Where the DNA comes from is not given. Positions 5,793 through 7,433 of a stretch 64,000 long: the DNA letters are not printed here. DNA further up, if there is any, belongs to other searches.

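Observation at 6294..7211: Intein with a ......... endonuclease inserted exactly at the catalytic cysteine of a CHAP lysin in the head module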

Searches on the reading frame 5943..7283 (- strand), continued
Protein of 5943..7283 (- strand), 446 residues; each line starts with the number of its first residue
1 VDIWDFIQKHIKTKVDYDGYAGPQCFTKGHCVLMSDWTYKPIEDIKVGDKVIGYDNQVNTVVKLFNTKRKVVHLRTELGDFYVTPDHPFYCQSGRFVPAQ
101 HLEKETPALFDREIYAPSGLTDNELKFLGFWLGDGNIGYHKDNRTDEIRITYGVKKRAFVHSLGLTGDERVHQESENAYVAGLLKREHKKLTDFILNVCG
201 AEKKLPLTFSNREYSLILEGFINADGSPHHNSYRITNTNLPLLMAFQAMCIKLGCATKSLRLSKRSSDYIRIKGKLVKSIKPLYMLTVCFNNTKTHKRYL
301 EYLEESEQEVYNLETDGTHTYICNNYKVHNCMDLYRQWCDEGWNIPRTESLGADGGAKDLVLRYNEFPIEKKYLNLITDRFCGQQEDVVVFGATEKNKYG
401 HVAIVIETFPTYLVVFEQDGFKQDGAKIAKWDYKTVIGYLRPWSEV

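Call 48: predict_structure(alignment_id=A1)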
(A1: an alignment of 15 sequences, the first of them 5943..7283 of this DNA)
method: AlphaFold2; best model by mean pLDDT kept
length: 446 residues; sequences in the alignment: 15
mean_pLDDT: 57.6   pTM: 0.44
mean pLDDT of the five models: 57.6, 55.3, 54.9, 54.3, 53.5
residues with pLDDT >= 90: 108; 70-90: 24; 50-70: 79; < 50: 235
segments of 3 or more residues with pLDDT < 50: 20-47, 49-69, 71-75, 77-79, 83-111, 153-237, 252-287, 306-315, 318-320, 322-327
pLDDT, mean of each block of 10 residues (from residue 1): 96 79 36 29 35 31 34 47 44 31 31 60 59 55 63 36 31 36 40 42 32 35 36 42 55 43 38 35 41 62 50 47 49 93 93 91 97 98 98 92 98 92 84 97 89
secondary structure, 60 per line:
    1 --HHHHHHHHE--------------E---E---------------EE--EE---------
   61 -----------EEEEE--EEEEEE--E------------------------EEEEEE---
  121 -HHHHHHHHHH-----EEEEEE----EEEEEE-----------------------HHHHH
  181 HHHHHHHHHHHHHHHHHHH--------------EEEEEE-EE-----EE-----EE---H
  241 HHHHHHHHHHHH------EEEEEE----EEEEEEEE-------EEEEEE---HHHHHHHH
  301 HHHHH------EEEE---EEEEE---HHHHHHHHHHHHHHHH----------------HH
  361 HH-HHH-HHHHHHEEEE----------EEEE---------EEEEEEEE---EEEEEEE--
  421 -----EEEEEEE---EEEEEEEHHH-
elements in order: H3-10 E72-76 E79-84 E112-117 H122-131 E137-142 E147-152 H176-199 E214-219 H240-252 E259-264 E269-276 E284-289 H293-305 E312-315 E319-323 H327-342 H359-362 H368-373 E374-377 E388-391 E401-408 E412-418 E426-432 E436-442

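Call 78: find_encoding_contigs(protein=P0316, flank=5000, max_places=2)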
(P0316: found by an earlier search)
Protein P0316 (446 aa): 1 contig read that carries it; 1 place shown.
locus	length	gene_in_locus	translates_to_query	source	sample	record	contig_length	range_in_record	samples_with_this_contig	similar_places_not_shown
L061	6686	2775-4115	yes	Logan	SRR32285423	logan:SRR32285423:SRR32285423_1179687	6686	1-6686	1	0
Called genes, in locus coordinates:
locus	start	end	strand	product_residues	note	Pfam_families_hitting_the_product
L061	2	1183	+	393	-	?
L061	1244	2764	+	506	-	PF13264:DUF4055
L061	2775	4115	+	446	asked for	PF05203:Hom_end_hint, PF14623:Vint (weak)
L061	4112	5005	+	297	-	-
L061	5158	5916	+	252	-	-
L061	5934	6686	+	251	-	?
